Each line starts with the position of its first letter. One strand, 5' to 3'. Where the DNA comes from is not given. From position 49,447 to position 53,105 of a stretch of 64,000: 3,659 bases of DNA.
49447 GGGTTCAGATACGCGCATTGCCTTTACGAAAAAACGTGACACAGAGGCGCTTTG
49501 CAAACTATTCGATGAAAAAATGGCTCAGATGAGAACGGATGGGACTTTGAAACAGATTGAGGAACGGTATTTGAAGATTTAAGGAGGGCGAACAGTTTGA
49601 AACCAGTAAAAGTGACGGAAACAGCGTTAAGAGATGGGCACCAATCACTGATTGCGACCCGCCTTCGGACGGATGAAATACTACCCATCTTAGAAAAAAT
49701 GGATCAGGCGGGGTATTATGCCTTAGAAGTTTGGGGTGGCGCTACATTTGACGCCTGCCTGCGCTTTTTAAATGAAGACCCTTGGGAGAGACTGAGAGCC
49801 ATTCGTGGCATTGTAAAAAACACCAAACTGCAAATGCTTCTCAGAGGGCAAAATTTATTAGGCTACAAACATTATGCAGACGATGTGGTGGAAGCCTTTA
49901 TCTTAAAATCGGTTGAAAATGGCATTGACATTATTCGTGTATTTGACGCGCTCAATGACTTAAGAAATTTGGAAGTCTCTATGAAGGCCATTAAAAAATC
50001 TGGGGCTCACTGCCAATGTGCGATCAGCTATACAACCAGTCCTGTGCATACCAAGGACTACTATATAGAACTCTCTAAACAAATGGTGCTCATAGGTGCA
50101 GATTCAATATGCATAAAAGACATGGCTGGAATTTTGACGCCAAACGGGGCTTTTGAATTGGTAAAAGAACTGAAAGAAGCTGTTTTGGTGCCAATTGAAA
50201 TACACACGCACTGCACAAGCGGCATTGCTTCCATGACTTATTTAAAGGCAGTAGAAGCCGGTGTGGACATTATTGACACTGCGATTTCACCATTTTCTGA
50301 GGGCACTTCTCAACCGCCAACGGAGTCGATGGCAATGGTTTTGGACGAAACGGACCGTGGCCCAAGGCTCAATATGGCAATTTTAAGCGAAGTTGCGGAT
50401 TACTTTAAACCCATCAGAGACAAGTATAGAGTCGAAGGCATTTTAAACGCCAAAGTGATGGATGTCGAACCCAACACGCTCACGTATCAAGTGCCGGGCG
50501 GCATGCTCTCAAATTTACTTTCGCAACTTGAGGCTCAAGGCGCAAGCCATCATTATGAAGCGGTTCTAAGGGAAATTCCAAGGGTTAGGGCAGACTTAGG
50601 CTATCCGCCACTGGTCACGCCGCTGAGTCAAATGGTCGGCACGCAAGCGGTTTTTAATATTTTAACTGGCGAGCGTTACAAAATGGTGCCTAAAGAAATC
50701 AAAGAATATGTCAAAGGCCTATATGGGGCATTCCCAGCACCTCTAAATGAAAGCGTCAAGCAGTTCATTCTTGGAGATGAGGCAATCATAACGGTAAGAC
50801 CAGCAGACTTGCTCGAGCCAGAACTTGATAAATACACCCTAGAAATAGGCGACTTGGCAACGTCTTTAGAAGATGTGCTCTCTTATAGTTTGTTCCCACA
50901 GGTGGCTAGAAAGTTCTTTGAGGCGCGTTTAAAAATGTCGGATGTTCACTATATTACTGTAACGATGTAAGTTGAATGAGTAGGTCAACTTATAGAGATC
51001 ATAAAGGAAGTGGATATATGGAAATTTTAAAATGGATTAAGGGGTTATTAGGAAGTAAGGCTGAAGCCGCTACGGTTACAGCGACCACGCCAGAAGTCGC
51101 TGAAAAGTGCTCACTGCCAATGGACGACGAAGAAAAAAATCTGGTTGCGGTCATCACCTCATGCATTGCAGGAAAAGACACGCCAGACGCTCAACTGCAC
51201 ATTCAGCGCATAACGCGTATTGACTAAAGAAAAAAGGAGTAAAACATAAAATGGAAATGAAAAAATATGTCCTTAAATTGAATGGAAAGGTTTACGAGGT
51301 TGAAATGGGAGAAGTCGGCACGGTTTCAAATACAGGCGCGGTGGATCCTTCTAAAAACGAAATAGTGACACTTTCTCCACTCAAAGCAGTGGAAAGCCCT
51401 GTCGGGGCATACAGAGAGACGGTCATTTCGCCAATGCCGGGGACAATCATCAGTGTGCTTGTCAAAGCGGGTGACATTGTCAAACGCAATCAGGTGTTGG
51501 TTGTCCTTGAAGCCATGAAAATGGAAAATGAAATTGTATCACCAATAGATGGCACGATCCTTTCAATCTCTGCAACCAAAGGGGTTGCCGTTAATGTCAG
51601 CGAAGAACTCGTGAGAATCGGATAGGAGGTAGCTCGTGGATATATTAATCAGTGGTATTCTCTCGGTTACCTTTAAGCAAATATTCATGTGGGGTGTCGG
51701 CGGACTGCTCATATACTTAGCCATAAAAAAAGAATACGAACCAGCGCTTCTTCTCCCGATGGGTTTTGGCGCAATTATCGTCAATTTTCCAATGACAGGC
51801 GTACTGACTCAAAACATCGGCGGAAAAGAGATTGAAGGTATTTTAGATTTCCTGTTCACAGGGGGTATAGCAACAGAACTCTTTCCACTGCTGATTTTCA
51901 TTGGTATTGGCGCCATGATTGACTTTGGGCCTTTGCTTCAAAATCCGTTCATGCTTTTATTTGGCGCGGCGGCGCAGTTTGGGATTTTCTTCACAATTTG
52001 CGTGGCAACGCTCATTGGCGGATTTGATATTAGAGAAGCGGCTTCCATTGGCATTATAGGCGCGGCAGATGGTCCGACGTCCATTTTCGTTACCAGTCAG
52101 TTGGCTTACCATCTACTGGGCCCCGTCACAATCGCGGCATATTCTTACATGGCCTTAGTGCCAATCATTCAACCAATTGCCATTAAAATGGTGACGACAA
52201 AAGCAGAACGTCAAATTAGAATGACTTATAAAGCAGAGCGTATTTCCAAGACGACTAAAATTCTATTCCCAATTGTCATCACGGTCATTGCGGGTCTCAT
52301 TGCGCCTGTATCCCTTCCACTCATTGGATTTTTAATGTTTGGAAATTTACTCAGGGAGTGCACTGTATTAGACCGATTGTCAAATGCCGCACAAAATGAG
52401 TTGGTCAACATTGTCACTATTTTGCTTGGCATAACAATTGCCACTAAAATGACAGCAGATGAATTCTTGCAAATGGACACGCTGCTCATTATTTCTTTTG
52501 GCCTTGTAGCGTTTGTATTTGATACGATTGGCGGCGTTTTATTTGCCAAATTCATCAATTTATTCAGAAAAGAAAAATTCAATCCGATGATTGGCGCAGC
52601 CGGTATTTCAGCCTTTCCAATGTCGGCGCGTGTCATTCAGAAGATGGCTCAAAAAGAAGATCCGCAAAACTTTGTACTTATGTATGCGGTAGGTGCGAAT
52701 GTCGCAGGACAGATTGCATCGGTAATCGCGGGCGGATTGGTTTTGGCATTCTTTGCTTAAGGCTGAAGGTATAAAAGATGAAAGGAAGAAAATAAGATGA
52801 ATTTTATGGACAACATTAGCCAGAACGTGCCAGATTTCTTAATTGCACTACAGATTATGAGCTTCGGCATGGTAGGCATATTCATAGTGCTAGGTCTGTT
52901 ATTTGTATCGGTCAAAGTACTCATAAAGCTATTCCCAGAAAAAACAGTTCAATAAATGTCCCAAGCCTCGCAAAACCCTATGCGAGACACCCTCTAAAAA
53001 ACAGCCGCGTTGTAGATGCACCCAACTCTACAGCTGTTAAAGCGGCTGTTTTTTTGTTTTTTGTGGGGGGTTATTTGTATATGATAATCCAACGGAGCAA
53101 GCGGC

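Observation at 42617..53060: Sigma-54-controlled 8-gene operon coupling an isoaspartyl dipeptidase and YfcC-type transporter to a Na+-pumping oxaloacetate-decarboxylase-like complex: candidate beta-aspartyl dipeptide energy-conserving catabolic module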

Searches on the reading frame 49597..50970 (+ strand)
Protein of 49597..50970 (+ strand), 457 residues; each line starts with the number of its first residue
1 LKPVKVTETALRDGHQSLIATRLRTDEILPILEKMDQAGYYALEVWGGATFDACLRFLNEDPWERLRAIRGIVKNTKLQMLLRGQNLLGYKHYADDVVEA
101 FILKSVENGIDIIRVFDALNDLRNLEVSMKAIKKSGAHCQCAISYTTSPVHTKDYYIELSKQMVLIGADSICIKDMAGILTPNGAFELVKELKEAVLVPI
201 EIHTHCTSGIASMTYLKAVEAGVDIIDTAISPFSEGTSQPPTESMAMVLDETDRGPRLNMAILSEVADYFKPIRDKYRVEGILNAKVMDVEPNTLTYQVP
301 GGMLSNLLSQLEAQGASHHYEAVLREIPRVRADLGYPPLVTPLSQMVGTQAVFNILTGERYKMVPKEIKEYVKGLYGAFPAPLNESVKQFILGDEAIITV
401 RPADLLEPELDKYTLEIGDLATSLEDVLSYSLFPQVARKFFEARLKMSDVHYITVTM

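Call 3: search_protein_families(library=pfam, proteins=[window:49597-50970:+], max_evalue=0.01)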
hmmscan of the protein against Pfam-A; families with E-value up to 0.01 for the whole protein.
window:49597-50970:+ (457 aa): 2 families
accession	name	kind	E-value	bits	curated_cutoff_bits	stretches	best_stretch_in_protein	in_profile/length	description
PF02436.23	PYC_OADA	-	1.9e-51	175.1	27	1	295-452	2-172/201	Conserved carboxylase domain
PF00682.25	HMGL-like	-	7.6e-20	71.8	29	1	4-267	2-257/260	HMGL-like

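Call 4: search_protein_families(library=ncbifam, proteins=[window:49597-50970:+], max_evalue=0.01)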
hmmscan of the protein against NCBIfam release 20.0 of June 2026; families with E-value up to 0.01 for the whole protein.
window:49597-50970:+ (457 aa): 27 families (the best 25 are shown)
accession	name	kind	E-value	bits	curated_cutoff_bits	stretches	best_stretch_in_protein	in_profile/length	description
NF008985.0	PRK12331.1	equivalog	1.5e-238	792.1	718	1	1-447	1-447/465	oxaloacetate decarboxylase subunit alpha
NF006761.0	PRK09282.1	domain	3.6e-221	735.7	402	1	1-447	1-444/591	pyruvate carboxylase subunit B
TIGR01108.1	oadA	equivalog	1.5e-207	690.7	756.5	1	6-447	1-443/582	sodium-extruding oxaloacetate decarboxylase subunit alpha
NF010644.0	PRK14041.1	equivalog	2.1e-199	663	734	1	4-446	3-442/467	pyruvate carboxylase subunit B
NF009231.0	PRK12581.1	equivalog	1.7e-183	610.5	954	1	4-454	13-463/468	oxaloacetate decarboxylase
NF010643.0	PRK14040.1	subfamily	6e-180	599.6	892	1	2-445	5-454/595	oxaloacetate decarboxylase subunit alpha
NF008984.0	PRK12330.1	equivalog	8.9e-167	555.9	827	1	3-445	5-450/500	methylmalonyl-CoA carboxytransferase subunit 5S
NF010645.0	PRK14042.1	equivalog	3.7e-166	554.4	1182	1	5-445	5-442/596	pyruvate carboxylase subunit B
NF009554.0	PRK12999.1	equivalog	9.7e-118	394.6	965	1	3-454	533-1002/1147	pyruvate carboxylase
TIGR01235.1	pyruv_carbox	equivalog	3.3e-107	359.4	1114.45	1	3-451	530-996/1143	pyruvate carboxylase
NF006049.0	PRK08195.1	subfamily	2.2e-19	69.7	229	1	2-270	6-266/344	4-hyroxy-2-oxovalerate/4-hydroxy-2-oxopentanoic acid aldolase,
TIGR03217.1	4OH_2_O_val_ald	equivalog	1.1e-17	64.2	286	1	3-275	2-267/334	4-hydroxy-2-oxovalerate aldolase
NF002085.0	PRK00915.1-2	subfamily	2e-17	63.1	517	1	130-251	132-251/504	2-isopropylmalate synthase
TIGR02660.1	nifV_homocitr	equivalog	1.3e-14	54.2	462.9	1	4-268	2-257/365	homocitrate synthase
TIGR02090.1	LEU1_arch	subfamily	3.6e-14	52.7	484.75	1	144-249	131-236/363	isopropylmalate/citramalate/homocitrate synthases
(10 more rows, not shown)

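Call 62: find_homologous_proteins(query=window:49597-50970:+, max_evalue=1e-100)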
Query window:49597-50970:+ (457 aa): 8000 proteins with E <= 1e-100 among 8000 candidates; the best 120 are listed.
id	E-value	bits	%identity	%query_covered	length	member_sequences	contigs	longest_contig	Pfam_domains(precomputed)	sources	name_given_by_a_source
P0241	2.2e-279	944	93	100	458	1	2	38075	PF00682.26,PF02436.24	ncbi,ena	-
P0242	1.2e-278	942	92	100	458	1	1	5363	PF00682.26,PF02436.24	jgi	jgi:oxaloacetate decarboxylase alpha subunit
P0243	5.5e-267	903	89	100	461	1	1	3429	PF00682.26,PF02436.24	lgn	-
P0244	5.6e-267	903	89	100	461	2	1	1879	PF00682.26,PF02436.24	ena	-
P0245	1.2e-264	896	87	100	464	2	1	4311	PF00682.26,PF02436.24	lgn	-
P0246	1.7e-264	895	86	100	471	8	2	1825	PF00682.26,PF02436.24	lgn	-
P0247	1.0e-263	893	86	100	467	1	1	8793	PF00682.26,PF02436.24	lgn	-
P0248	1.6e-257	872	83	100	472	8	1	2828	PF00682.26,PF02436.24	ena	-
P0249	1.4e-254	863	83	100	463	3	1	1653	PF00682.26,PF02436.24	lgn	-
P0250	3.6e-252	855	84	100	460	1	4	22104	PF00682.26,PF02436.24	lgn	-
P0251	6.9e-252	854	82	100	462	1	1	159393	PF00682.26,PF02436.24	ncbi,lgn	-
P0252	1.0e-251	853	83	100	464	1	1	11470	PF00682.26,PF02436.24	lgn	-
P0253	1.4e-250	849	83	100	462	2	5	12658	PF00682.26,PF02436.24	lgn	-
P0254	1.5e-250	849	83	100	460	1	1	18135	PF00682.26,PF02436.24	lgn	-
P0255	1.8e-242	823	79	100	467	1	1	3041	PF00682.26,PF02436.24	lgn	-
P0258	5.7e-242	821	79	100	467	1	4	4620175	PF00682.26,PF02436.24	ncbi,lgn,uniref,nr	ncbi:oxaloacetate decarboxylase subunit alpha [Clostridium omnivorum]|uniref:Oxaloacetate decarboxyl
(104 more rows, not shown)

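Call 63: find_encoding_contigs(protein=P0252, flank=10000, max_places=1)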
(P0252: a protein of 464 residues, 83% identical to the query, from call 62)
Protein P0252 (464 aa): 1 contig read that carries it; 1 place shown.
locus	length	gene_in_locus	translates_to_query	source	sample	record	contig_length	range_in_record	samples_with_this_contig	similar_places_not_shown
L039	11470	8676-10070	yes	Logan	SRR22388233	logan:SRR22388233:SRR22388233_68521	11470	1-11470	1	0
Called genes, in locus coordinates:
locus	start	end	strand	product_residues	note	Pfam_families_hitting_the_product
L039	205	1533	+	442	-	PF01512:Complex1_51K, PF10531:SLBB, PF13187:Fer4_9 (faint), PF13534:Fer4_17, PF13375:RnfC_N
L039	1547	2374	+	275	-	PF25928:DUF7973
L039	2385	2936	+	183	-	PF00936:BMC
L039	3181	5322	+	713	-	PF00989:PAS (weak), PF00158:Sigma54_activat, PF14532:Sigma54_activ_2, PF07724:AAA_2 (weak), PF07728:AAA_5 (weak), PF25601:AAA_lid_14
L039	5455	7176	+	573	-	PF03606:DcuC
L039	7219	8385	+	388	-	PF07969:Amidohydro_3 (weak), PF01979:Amidohydro_1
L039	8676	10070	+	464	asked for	PF00682:HMGL-like, PF02436:PYC_OADA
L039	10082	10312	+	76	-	-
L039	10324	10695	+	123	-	PF25917:BSH_RND, PF25973:BSH_CzcB (faint), PF00364:Biotin_lipoyl, PF25919:BSH_CusB (weak), PF25984:BSH_YknX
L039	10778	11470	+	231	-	?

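Call 64: find_encoding_contigs(protein=P0241, flank=10000, max_places=1)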
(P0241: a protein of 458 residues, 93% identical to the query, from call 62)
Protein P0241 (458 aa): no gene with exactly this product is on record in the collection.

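Call 66: find_encoding_contigs(protein=P0258, flank=10000, max_places=2)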
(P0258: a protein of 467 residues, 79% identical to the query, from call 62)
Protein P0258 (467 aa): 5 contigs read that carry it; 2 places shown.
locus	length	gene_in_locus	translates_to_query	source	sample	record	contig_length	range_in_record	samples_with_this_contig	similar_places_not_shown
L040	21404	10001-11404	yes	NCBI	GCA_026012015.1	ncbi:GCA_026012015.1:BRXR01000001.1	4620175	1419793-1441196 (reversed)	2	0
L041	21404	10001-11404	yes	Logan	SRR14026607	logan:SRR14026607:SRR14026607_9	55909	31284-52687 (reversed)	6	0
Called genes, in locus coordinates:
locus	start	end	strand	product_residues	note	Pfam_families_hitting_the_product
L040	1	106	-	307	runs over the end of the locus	PF00126:HTH_1, PF03466:LysR_substrate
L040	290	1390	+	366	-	PF05145:AbrB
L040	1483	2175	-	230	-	PF00072:Response_reg, PF00486:Trans_reg_C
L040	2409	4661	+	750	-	PF02743:dCache_1, PF22673:MCP-like_PDC_1 (weak), PF00512:HisKA, PF02518:HATPase_c, PF00072:Response_reg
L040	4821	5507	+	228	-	PF00392:GntR, PF07729:FCD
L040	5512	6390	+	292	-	PF01874:CitG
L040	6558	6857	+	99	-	PF06857:ACP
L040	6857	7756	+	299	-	PF03328:HpcH_HpaI, PF15617:C-C_Bond_Lyase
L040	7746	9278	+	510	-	PF04223:CitF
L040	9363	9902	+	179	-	PF03802:CitX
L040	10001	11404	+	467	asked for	PF00682:HMGL-like, PF02436:PYC_OADA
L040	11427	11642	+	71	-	-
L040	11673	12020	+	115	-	PF25973:BSH_CzcB (faint), PF00364:Biotin_lipoyl, PF25917:BSH_RND, PF25919:BSH_CusB, PF25984:BSH_YknX (weak), PF25997:BSH_YhbJ (weak)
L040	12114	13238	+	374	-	PF03977:OAD_beta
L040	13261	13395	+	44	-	-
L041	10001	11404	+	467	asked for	PF00682:HMGL-like, PF02436:PYC_OADA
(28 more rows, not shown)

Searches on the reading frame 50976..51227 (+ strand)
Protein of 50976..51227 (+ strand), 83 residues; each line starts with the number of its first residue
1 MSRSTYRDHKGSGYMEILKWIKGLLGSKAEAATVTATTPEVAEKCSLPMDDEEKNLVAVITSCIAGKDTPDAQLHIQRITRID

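Call 3: search_protein_families(library=pfam, proteins=[window:50976-51227:+], max_evalue=0.01)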
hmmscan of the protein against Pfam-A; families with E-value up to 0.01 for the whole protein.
window:50976-51227:+ (83 aa): 0 families

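Call 4: search_protein_families(library=ncbifam, proteins=[window:50976-51227:+], max_evalue=0.01)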
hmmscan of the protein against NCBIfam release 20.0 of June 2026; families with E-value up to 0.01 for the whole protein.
window:50976-51227:+ (83 aa): 0 families

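Call 46: search_protein_families(library=pfam, proteins=[window:50976-51224:+], max_evalue=10)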
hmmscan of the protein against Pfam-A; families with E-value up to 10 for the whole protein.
seq(83 aa): 1 family
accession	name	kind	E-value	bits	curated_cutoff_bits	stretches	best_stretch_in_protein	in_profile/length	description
PF04277.18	OAD_gamma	-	0.018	16.2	27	1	15-65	25-73/76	Oxaloacetate decarboxylase, gamma chain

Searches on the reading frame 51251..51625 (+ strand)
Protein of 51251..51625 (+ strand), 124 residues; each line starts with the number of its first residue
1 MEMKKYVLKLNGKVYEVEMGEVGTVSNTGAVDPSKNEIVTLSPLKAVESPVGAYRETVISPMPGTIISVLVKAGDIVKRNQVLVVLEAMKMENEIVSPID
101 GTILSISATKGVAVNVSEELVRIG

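Call 3: search_protein_families(library=pfam, proteins=[window:51251-51625:+], max_evalue=0.01)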
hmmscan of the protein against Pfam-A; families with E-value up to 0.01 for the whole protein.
window:51251-51625:+ (124 aa): 8 families
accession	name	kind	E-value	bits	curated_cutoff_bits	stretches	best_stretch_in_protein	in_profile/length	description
PF00364.28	Biotin_lipoyl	-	2.7e-18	66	22.1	1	57-123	2-73/73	Biotin-requiring enzyme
PF13437.12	HlyD_3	-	8.9e-05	23.6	22.2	0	95-123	2-30/106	HlyD family secretion protein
PF16576.10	HlyD_D23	-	0.00023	21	30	0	92-123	108-139/214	Barrel-sandwich domain of CusB or HlyD membrane-fusion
PF13533.13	Biotin_lipoyl_2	-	0.0012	19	29.8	1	60-87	5-32/32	Biotin-lipoyl like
PF01597.25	GCV_H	-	0.0042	17.4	22.2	0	64-106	31-74/122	Glycine cleavage H-protein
PF00358.26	PTS_EIIA_1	-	0.0064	16.6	27.2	0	57-111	2-56/127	phosphoenolpyruvate-dependent sugar phosphotransferase system, EIIA 1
PF13375.12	RnfC_N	-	0.0081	16.6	25.6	0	64-110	39-84/101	RnfC Barrel sandwich hybrid domain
PF05896.17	NQRA_N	-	0.0089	16.7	25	0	64-107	37-79/94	NqrA N-terminal barrel-sandwich hybrid domain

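Call 4: search_protein_families(library=ncbifam, proteins=[window:51251-51625:+], max_evalue=0.01)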
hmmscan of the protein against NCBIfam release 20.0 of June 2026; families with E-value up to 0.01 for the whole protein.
window:51251-51625:+ (124 aa): 29 families (the best 25 are shown)
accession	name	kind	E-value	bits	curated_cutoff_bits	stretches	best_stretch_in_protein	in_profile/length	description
NF005117.0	PRK06549.1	equivalog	4.2e-28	98.5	159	1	3-123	2-129/130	acetyl-CoA carboxylase biotin carboxyl carrier protein subunit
NF047903.1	MmDecMmdC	equivalog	1.5e-21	77.2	200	1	3-124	1-132/132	methylmalonyl-CoA decarboxylase subunit gamma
NF004173.0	PRK05641.1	equivalog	8e-21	75.2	199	1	3-124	22-153/153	putative acetyl-CoA carboxylase biotin carboxyl carrier protein subunit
NF010643.0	PRK14040.1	subfamily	2.1e-19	69.4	892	1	3-123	479-594/595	oxaloacetate decarboxylase subunit alpha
NF006761.0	PRK09282.1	domain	3.8e-19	68.6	402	1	4-123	465-589/591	pyruvate carboxylase subunit B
TIGR01108.1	oadA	equivalog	1.4e-16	60.1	756.5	1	3-118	472-580/582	sodium-extruding oxaloacetate decarboxylase subunit alpha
NF009554.0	PRK12999.1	equivalog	5.8e-14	50.9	965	1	56-123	1078-1145/1147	pyruvate carboxylase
TIGR01235.1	pyruv_carbox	equivalog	9.7e-14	49.8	1114.45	1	56-122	1075-1141/1143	pyruvate carboxylase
NF006079.0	PRK08225.1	equivalog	4.4e-11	42.7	95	1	57-123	3-69/70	acetyl-CoA carboxylase biotin carboxyl carrier protein subunit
NF010645.0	PRK14042.1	equivalog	5e-11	42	1182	1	58-123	528-593/596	pyruvate carboxylase subunit B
TIGR02712.1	urea_carbox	equivalog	8e-11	40.4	1303.85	1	51-123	1128-1200/1201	urea carboxylase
TIGR00531.1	BCCP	equivalog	1.2e-09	38.8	115.2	1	33-123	56-154/156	acetyl-CoA carboxylase biotin carboxyl carrier protein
NF004547.1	PRK05889.1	equivalog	5.3e-09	36.1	75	1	56-115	3-62/71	biotin/lipoyl-binding carrier protein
NF004309.0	PRK05704.1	equivalog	1e-07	31.7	449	1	64-123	17-76/408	2-oxoglutarate dehydrogenase complex dihydrolipoyllysine-residue succinyltransferase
NF008814.0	PRK11854.1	equivalog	1.6e-07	30.1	722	1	64-121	221-278/637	pyruvate dehydrogenase complex dihydrolipoyllysine-residue acetyltransferase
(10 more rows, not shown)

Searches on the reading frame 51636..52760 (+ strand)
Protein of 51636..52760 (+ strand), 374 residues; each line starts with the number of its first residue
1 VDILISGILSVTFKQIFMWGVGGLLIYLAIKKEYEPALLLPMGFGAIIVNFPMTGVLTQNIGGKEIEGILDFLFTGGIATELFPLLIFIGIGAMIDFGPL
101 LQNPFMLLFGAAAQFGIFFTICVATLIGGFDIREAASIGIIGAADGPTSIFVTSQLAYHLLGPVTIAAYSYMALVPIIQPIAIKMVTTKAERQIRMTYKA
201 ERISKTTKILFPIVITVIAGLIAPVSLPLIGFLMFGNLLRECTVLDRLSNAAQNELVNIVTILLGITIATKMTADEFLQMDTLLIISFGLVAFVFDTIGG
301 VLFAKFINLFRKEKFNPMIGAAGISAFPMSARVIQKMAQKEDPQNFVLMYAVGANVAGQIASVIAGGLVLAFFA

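Call 3: search_protein_families(library=pfam, proteins=[window:51636-52760:+], max_evalue=0.01)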
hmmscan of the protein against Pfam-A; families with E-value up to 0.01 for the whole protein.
window:51636-52760:+ (374 aa): 1 family
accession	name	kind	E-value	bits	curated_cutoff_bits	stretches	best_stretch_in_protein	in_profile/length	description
PF03977.18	OAD_beta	-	6.7e-157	522.4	31.6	1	15-373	2-349/349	Na+-transporting oxaloacetate decarboxylase beta subunit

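Call 4: search_protein_families(library=ncbifam, proteins=[window:51636-52760:+], max_evalue=0.01)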
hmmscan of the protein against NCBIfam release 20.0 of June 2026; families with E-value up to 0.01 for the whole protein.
window:51636-52760:+ (374 aa): 5 families
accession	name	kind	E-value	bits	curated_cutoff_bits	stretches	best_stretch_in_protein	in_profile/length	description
TIGR01109.1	Na_pump_decarbB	subfamily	7.6e-130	433.1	190.6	1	15-367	2-353/354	sodium ion-translocating decarboxylase subunit beta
NF012020.0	PRK15476.1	subfamily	2.8e-105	352.9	820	2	67-372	120-429/433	oxaloacetate decarboxylase subunit beta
NF012019.0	PRK15475.1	subfamily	3.8e-105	352.5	822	2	67-372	120-429/433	oxaloacetate decarboxylase subunit beta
NF012021.0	PRK15477.1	subfamily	2.2e-104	350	824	2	67-372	120-429/433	oxaloacetate decarboxylase subunit beta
TIGR03136.1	malonate_biotin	equivalog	9.9e-48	163.4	596.9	1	10-370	19-393/399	Na+-transporting malonate decarboxylase, carboxybiotin decarboxylase subunit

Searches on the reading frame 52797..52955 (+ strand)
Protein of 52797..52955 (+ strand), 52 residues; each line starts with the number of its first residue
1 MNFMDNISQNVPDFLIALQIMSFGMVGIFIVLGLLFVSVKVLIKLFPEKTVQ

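Call 3: search_protein_families(library=pfam, proteins=[window:52797-52955:+], max_evalue=0.01)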
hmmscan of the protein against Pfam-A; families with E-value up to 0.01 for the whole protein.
window:52797-52955:+ (52 aa): 0 families

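Call 4: search_protein_families(library=ncbifam, proteins=[window:52797-52955:+], max_evalue=0.01)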
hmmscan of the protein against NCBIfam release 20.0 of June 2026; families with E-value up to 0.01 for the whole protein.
window:52797-52955:+ (52 aa): 2 families
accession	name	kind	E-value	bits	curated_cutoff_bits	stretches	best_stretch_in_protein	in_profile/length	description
NF040909.1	OadG_rel_small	subfamily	4.7e-12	45.7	25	1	15-49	3-37/37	OadG-related small transporter subunit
NF003004.0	PRK03814.1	equivalog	3.3e-05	24.1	84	1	16-49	10-43/86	oxaloacetate decarboxylase subunit gamma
